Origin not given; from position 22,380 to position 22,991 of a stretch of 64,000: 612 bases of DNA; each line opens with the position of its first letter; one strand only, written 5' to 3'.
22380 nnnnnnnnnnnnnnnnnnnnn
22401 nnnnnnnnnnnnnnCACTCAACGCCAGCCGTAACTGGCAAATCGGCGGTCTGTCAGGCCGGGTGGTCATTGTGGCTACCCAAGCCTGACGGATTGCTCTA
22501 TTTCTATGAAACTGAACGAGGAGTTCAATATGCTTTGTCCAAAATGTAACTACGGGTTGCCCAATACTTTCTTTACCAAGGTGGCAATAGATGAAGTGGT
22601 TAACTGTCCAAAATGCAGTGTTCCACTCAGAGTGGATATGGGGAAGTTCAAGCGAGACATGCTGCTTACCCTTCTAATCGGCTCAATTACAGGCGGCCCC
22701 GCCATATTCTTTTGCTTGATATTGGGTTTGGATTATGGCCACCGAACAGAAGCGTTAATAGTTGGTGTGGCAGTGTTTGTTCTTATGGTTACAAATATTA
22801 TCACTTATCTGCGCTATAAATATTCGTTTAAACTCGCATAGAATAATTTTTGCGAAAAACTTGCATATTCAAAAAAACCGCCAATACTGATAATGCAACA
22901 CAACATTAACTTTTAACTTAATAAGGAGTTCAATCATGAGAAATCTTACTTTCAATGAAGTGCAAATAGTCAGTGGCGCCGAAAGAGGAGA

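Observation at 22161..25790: Three peptide cassettes share a promoter element and double-glycine leader but have unrelated cores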

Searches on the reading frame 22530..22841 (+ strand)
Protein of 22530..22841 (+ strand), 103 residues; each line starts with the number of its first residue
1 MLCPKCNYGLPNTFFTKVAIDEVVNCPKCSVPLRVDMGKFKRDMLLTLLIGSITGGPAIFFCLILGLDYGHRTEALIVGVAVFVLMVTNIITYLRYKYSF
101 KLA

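Call 8: search_protein_families(library=pfam, proteins=[window:22530-22841:+], max_evalue=1)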
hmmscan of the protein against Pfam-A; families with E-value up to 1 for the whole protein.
window:22530-22841:+ (103 aa): 8 families
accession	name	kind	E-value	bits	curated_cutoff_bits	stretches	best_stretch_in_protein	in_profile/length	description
PF13453.11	Zn_ribbon_TFIIB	-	0.0011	18.7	22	0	3-21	2-20/41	Transcription factor zinc-finger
PF01396.24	Zn_ribbon_Top1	-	0.019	15.2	32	1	24-41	2-19/39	Topoisomerase DNA binding C4 zinc finger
PF18414.7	zf_C2H2_10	-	0.029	14.4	25.6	1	3-11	5-13/26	C2H2 type zinc-finger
PF23548.1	Zn_ribbon_FGT1_2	-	0.093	12.8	27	1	25-36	22-33/35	FORGETTER1 second zinc ribbon domain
PF22191.2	IBR_1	-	0.17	12.3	27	0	23-36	3-16/47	IBR domain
PF05207.18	Zn_ribbon_CSL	-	0.18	12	29.2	1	21-36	38-53/55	CSL zinc finger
PF21276.3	ZNF512_C2HC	-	0.41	10.8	27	0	24-32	14-22/38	Zinc finger protein 512, C2HC zinc finger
PF23547.1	Zn_ribbon_FGT1_1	-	0.44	10.6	27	0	26-35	23-32/35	FORGETTER1 first zinc ribbon domain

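Call 11: search_protein_families(library=ncbifam, proteins=[window:22530-22841:+], max_evalue=10)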
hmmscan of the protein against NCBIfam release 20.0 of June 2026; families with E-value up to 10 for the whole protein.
window:22530-22841:+ (103 aa): 3 families
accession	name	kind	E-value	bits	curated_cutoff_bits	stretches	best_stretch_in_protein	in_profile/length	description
TIGR00155.1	pqiA_fam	subfamily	0.028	13.5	260.35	1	3-84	218-292/403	PqiA/YebS family transporter subunit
TIGR04104.1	cxxc_20_cxxc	subfamily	0.25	11.7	45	1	3-97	3-91/93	TIGR04104 family putative zinc finger protein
NF038384.1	zinc_YnfU_fam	subfamily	1.4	8.6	36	1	3-30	19-45/52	YnfU family zinc-binding protein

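Call 21: find_homologous_proteins(query=A2, max_evalue=0.01)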
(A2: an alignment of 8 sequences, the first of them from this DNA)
Query A2 (8 sequences) (103 aa, profile of the alignment): 4 proteins with E <= 0.01 among 1152 candidates.
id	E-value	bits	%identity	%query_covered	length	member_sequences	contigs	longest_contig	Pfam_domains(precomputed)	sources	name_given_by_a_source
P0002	2.8e-76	270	42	98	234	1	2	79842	PF23548.2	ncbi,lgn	ncbi:MAG: hypothetical protein ACR2PR_10645 [Pseudohongiellaceae bacterium]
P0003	1.1e-72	259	43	98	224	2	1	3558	-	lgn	-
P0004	7.7e-72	256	36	100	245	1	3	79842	PF13240.12,PF12773.14,PF02591.21,PF24460.2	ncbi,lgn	ncbi:MAG: hypothetical protein ACR2PR_10655 [Pseudohongiellaceae bacterium]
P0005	5.0e-38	148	100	100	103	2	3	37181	-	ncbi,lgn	-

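Call 30: search_protein_representatives(alignment_id=A2)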
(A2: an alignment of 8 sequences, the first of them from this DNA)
Query: 8 sequences, 104 profile positions. Proteins with E-value up to 0.001 (for the whole library): 30; up to 1e-10: 5; up to 1e-30: 5. The best 30 are listed.
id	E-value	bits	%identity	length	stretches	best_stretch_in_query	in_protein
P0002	8.8e-77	270.4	-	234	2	2-103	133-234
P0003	3.5e-73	258.9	-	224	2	1-103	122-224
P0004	2.4e-72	256.2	-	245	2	1-104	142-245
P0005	1.6e-38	147.5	-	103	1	1-103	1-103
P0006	2.9e-37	143.5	-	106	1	1-104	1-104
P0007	3.6e-08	50.0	-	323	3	2-40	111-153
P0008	1.1e-06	45.3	-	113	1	1-96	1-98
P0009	2.5e-06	44.1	-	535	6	19-68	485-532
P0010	3.1e-06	43.8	-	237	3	2-37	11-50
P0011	4.5e-06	43.2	-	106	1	1-102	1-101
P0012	6.1e-06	42.8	-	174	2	1-99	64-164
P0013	1.1e-05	42.0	-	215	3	3-33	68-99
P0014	2.0e-05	41.2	-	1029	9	19-71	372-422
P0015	2.4e-05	40.9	-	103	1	1-103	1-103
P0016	2.8e-05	40.7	-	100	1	3-95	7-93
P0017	2.9e-05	40.6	-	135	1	2-95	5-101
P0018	4.0e-05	40.2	-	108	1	3-88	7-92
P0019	1.1e-04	38.8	-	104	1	2-100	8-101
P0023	1.7e-04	38.1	-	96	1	2-97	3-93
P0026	4.2e-04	36.9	-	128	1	1-97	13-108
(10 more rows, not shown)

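Call 33: list_cluster_members(proteins=[P0008, P0011, P0012, P0015, P0017, P0016, P0018, P0019, P0023, P0026])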
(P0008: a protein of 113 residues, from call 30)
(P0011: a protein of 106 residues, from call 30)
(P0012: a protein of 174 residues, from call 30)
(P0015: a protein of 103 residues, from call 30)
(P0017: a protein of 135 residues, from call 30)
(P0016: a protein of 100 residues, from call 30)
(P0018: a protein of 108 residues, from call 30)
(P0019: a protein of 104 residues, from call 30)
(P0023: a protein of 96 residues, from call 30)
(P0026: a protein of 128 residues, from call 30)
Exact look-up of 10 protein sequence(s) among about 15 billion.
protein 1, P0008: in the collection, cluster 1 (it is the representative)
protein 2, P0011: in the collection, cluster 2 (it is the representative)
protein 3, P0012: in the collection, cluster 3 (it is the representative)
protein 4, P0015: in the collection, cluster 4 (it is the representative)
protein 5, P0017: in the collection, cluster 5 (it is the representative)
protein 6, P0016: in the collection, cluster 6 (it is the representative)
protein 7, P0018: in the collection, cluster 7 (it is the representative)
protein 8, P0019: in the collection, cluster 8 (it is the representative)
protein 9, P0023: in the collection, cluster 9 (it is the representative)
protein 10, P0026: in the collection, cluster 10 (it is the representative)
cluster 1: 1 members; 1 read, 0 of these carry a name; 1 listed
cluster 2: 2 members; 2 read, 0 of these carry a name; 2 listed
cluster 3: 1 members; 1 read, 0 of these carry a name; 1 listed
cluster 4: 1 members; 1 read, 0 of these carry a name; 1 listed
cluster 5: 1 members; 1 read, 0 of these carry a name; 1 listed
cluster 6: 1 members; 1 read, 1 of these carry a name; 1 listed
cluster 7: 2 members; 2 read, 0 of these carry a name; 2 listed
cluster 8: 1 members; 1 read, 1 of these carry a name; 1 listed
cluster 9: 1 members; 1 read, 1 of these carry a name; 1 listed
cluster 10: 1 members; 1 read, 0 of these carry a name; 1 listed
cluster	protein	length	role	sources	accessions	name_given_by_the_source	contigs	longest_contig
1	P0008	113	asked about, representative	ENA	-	-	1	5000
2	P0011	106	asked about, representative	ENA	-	-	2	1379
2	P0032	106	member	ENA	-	-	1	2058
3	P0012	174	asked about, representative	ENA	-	-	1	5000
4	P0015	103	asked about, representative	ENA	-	-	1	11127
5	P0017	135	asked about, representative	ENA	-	-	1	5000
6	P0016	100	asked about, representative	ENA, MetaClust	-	\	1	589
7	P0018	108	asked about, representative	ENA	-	-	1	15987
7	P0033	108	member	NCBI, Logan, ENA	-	-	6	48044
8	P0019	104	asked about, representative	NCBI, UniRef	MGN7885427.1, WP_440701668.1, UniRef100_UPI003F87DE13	hypothetical protein [Dyadobacter sp. 22481] | hypothetical protein n=1 Tax=Dyadobacter sp. 22481 TaxID=3453926 RepID=UPI003F87DE13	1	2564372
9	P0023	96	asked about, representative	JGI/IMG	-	hypothetical protein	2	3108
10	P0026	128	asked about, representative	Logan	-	-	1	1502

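Call 35: find_homologous_proteins(query=A3, max_evalue=0.1)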
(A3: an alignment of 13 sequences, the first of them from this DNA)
Query A3 (13 sequences) (103 aa, profile of the alignment): 6 proteins with E <= 0.1 among 2488 candidates.
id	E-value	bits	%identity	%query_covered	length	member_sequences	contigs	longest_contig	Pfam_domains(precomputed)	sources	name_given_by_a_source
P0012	9.6e-35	137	25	96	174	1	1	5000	-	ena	-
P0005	7.2e-32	128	100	100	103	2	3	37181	-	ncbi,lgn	-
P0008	5.8e-30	122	31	41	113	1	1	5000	-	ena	-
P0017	6.8e-27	112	28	92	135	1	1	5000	-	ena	-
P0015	6.1e-25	105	25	99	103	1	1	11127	-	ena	-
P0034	9.9e-2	31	24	94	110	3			PF06170.18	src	-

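Call 36: find_encoding_contigs(protein=P0012, flank=10000, max_places=3)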
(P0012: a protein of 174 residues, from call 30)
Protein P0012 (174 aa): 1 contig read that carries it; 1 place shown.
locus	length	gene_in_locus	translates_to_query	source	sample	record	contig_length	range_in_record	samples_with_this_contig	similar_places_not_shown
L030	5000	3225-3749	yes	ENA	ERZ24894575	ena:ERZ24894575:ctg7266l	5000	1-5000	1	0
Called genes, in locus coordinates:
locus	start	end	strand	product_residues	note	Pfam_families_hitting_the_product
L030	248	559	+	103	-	-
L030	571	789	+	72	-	-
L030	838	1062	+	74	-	-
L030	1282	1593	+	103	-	-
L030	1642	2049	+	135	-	-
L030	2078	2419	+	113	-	-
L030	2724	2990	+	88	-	-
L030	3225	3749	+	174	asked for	-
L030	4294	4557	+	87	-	-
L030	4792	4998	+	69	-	?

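Call 37: find_encoding_contigs(protein=P0008, flank=10000, max_places=3)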
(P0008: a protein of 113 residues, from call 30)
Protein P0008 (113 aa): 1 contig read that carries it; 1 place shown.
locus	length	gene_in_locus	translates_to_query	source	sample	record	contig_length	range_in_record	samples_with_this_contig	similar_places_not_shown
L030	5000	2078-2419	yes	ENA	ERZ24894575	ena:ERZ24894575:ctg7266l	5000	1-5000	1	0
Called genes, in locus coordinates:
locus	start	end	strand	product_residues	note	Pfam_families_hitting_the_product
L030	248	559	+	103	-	-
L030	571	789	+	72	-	-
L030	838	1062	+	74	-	-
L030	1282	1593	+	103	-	-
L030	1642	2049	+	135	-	-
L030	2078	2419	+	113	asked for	-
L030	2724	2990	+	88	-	-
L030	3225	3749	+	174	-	-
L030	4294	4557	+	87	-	-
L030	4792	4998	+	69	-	?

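Call 38: find_encoding_contigs(protein=P0017, flank=10000, max_places=3)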
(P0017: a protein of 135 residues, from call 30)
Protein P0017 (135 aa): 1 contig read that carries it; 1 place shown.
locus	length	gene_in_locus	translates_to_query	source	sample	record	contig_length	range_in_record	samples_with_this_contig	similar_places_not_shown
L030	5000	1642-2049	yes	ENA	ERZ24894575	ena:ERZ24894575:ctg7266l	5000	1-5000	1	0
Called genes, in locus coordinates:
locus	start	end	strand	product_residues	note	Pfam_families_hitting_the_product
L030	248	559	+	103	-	-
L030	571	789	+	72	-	-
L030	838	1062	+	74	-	-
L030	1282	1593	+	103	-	-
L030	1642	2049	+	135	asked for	-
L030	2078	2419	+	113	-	-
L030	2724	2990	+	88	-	-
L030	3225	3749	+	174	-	-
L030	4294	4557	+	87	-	-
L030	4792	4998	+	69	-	?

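Call 39: find_encoding_contigs(protein=P0015, flank=10000, max_places=3)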
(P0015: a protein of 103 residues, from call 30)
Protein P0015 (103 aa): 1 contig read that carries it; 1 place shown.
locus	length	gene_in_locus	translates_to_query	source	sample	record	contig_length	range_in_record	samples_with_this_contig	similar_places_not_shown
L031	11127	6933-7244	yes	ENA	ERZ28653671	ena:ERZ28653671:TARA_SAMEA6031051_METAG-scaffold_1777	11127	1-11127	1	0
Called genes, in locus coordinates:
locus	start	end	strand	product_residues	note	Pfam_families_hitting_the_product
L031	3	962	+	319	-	?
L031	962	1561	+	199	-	-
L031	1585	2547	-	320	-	PF07751:Abi_2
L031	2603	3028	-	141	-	-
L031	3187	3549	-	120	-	-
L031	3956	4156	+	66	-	-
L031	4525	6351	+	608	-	PF05960:DUF885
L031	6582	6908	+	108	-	-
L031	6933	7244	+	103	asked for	-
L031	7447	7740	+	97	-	-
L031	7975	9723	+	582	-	PF13414:TPR_11 (faint)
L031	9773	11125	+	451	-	?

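Call 55: search_solved_structures(query=A2, max_evalue=1)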
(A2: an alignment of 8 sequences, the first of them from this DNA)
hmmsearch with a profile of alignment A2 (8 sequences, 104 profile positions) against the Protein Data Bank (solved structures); distinct sequences matched with E-value up to 1: 6.
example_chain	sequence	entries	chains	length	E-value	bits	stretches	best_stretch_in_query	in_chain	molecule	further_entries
2e2z_A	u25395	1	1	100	0.05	17.3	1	2-45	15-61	Tim15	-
5k2m_E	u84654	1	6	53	0.052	17.3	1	3-35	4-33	Probable lysine biosynthesis protein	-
9n8w_A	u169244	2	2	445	0.39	14.5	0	26-86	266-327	Intermembrane transport protein YebS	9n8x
9fhl_a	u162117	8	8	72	0.42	14.4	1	3-33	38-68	aS34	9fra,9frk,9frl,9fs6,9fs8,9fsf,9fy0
3te2_A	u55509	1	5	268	0.9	13.3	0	49-92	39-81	formate/nitrite transporter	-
3gv3_A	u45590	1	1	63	0.96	13.2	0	6-45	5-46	CXCL12 protein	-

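Call 61: predict_structure(alignment_id=A2)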
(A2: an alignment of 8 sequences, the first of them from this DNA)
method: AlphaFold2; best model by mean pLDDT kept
length: 103 residues; sequences in the alignment: 8
mean_pLDDT: 78.2   pTM: 0.51
mean pLDDT of the five models: 78.2, 76.6, 76.5, 73.7, 72.2
residues with pLDDT >= 90: 0; 70-90: 94; 50-70: 9; < 50: 0
segments of 3 or more residues with pLDDT < 50: none
pLDDT, mean of each block of 10 residues (from residue 1): 80 73 81 79 79 79 78 81 83 72 69
secondary structure, 60 per line:
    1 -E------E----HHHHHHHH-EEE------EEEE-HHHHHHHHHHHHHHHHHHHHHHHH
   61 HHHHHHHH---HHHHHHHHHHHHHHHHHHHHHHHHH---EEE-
elements in order: H14-21 E23-25 E32-35 H37-68 H72-96 E100-102

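Call 64: fold_search(model_id=the predicted structure, library=pdb)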
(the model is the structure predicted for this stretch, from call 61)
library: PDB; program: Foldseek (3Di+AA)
matches with E <= 10: 42; with E <= 0.001: 0
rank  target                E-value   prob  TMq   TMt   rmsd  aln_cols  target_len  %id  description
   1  4dk1_C                1.4e+00  0.20  0.34  0.16   5.9        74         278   14  Crystal Structure of MacA-MexA chimeric protein, containing the Pseudomonas aeruginosa MexA alpha-hairpin domain. (released 2012-03-07)
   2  4dk1_B                1.8e+00  0.16  0.34  0.16   5.9        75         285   15  Crystal Structure of MacA-MexA chimeric protein, containing the Pseudomonas aeruginosa MexA alpha-hairpin domain. (released 2012-03-07)
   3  4dk1_A                3.4e+00  0.12  0.32  0.16   5.8        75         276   16  Crystal Structure of MacA-MexA chimeric protein, containing the Pseudomonas aeruginosa MexA alpha-hairpin domain. (released 2012-03-07)
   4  6iol_K                3.9e+00  0.12  0.31  0.13   5.8        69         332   13  Cryo-EM structure of multidrug efflux pump MexAB-OprM (60 degree state) (released 2019-04-03)
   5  2f1m_B                4.4e+00  0.08  0.27  0.13   9.5        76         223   16  Conformational flexibility in the multidrug efflux system protein AcrA (released 2006-03-21)
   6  2v4d_D                4.7e+00  0.11  0.31  0.17   5.3        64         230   16  Re-refinement of MexA adaptor protein (released 2009-04-14)
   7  6iok_K                4.7e+00  0.11  0.33  0.13   5.6        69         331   14  Cryo-EM structure of multidrug efflux pump MexAB-OprM (0 degree state) (released 2019-04-03)
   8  6bmm_A                4.7e+00  0.08  0.36  0.17   8.4       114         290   12  Structure of human DHHC20 palmitoyltransferase, space group P21 (released 2018-01-24)
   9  6bmm_B                5.0e+00  0.08  0.35  0.17   8.4       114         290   12  Structure of human DHHC20 palmitoyltransferase, space group P21 (released 2018-01-24)
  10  9tg4_E                5.0e+00  0.08  0.27  0.10   8.0        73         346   15  Structure of the YbjP lipoprotein bound to the AcrABZ-TolC efflux pump (released 2026-04-08)
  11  1vf7_F                5.4e+00  0.10  0.30  0.17   5.4        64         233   16  Crystal structure of the membrane fusion protein, MexA of the multidrug transporter (released 2004-05-25)
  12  4wis_A                5.4e+00  0.06  0.29  0.07   8.3        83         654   17  Crystal structure of the lipid scramblase nhTMEM16 in crystal form 1 (released 2014-11-12)
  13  7khm_A                5.7e+00  0.07  0.38  0.17   8.5       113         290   16  Crystal structure of hDHHS20 bound to palmitoyl CoA (released 2022-02-02)
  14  2v4d_B                5.7e+00  0.07  0.34  0.15   6.3        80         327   14  Re-refinement of MexA adaptor protein (released 2009-04-14)
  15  1vf7_A                6.1e+00  0.09  0.31  0.17   5.3        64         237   16  Crystal structure of the membrane fusion protein, MexA of the multidrug transporter (released 2004-05-25)
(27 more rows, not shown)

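Call 67: find_encoding_contigs(protein=P0033, flank=10000, max_places=3)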
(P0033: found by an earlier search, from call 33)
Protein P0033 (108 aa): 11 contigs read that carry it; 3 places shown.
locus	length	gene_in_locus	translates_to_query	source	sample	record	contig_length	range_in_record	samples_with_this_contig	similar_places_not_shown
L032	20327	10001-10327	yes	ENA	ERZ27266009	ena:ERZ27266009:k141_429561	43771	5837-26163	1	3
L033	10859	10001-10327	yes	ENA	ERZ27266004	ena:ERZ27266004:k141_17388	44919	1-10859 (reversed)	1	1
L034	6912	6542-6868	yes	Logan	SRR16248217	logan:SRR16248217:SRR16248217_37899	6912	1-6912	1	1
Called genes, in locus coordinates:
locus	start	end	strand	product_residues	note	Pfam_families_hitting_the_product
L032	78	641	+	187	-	PF00005:ABC_tran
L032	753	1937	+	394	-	PF00155:Aminotran_1_2, PF00266:Aminotran_5 (weak), PF01053:Cys_Met_Meta_PP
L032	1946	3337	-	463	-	PF13598:DUF4139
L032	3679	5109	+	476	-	PF00171:Aldedh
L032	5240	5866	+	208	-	PF01502:PRA-CH, PF01503:PRA-PH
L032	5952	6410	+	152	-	-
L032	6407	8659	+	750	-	PF13620:CarboxypepD_reg, PF13715:CarbopepD_reg_2, PF07715:Plug, PF00593:TonB_dep_Rec_b-barrel, PF25183:OMP_b-brl_4 (faint)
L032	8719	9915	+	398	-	PF00266:Aminotran_5, PF00155:Aminotran_1_2 (weak)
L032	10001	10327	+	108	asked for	-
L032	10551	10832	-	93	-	PF01541:GIY-YIG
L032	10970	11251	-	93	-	PF01541:GIY-YIG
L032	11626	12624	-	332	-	PF00044:Gp_dh_N, PF02800:Gp_dh_C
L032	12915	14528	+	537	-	PF00171:Aldedh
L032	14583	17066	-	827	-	PF07228:SpoIIE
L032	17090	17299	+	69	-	-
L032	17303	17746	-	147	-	PF06491:Disulph_isomer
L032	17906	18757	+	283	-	-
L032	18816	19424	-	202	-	PF00081:Sod_Fe_N, PF02777:Sod_Fe_C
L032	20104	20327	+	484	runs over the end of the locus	PF00890:FAD_binding_2 (weak), PF01946:Thi4 (weak), PF03486:HI0933_like (faint), PF07992:Pyr_redox_2, PF12831:FAD_oxidored (weak), PF13738:Pyr_redox_3, PF00070:Pyr_redox, PF02852:Pyr_redox_dim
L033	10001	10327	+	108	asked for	-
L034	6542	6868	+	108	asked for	-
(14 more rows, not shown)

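Call 69: find_encoding_contigs(protein=P0032, flank=10000, max_places=3)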
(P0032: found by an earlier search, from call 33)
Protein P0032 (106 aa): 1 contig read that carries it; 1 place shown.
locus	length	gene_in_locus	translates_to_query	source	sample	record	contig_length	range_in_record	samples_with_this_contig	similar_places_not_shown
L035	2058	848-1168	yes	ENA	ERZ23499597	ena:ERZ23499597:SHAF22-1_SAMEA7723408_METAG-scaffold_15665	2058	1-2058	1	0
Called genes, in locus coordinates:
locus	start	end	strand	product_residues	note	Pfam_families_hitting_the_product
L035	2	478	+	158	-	?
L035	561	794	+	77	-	-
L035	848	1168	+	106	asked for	-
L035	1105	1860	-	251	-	-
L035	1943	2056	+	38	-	?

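Call 71: find_encoding_contigs(protein=P0023, flank=5000, max_places=2)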
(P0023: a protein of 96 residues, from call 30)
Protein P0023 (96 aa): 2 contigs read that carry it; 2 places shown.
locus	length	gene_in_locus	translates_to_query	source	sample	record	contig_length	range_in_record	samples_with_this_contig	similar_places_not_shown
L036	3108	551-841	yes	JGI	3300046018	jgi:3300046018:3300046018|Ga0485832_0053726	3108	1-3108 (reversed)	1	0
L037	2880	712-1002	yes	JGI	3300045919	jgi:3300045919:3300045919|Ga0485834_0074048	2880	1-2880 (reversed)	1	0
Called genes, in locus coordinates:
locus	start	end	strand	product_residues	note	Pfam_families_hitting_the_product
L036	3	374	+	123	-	?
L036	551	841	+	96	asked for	-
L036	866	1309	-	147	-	PF07883:Cupin_2 (weak)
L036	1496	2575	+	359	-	PF03401:TctC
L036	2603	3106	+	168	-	?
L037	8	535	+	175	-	PF00149:Metallophos (weak), PF12850:Metallophos_2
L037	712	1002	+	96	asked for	-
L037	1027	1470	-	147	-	PF07883:Cupin_2 (weak)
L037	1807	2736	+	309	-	PF03401:TctC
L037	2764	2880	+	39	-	?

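Call 72: find_encoding_contigs(protein=P0026, flank=5000, max_places=2)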
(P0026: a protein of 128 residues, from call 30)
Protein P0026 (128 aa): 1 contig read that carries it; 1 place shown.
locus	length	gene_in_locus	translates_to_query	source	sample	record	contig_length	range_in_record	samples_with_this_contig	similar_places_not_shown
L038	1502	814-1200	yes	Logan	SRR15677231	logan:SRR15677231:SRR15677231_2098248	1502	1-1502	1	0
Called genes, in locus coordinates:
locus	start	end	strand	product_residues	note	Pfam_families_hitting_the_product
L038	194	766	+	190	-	-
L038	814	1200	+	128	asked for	-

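Call 73: find_encoding_contigs(protein=P0019, flank=6000, max_places=2)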
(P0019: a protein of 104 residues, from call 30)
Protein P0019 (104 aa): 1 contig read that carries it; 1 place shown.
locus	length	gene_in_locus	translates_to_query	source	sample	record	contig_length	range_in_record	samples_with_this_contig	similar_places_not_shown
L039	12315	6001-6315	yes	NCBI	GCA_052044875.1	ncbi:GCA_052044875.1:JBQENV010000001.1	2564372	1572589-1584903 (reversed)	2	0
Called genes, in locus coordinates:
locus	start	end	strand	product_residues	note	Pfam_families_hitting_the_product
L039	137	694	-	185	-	PF15956:DUF4760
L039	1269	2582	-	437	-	PF17293:Arm-DNA-bind_5, PF13102:Phage_int_SAM_5, PF00589:Phage_integrase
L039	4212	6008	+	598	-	PF04932:Wzy_C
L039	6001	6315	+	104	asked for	PF26082:zf-C2H2_AcuF (faint)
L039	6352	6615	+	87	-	-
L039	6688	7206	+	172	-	PF01944:SpoIIM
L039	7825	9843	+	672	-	PF01841:Transglut_core (weak)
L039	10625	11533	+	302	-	-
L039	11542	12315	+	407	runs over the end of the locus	-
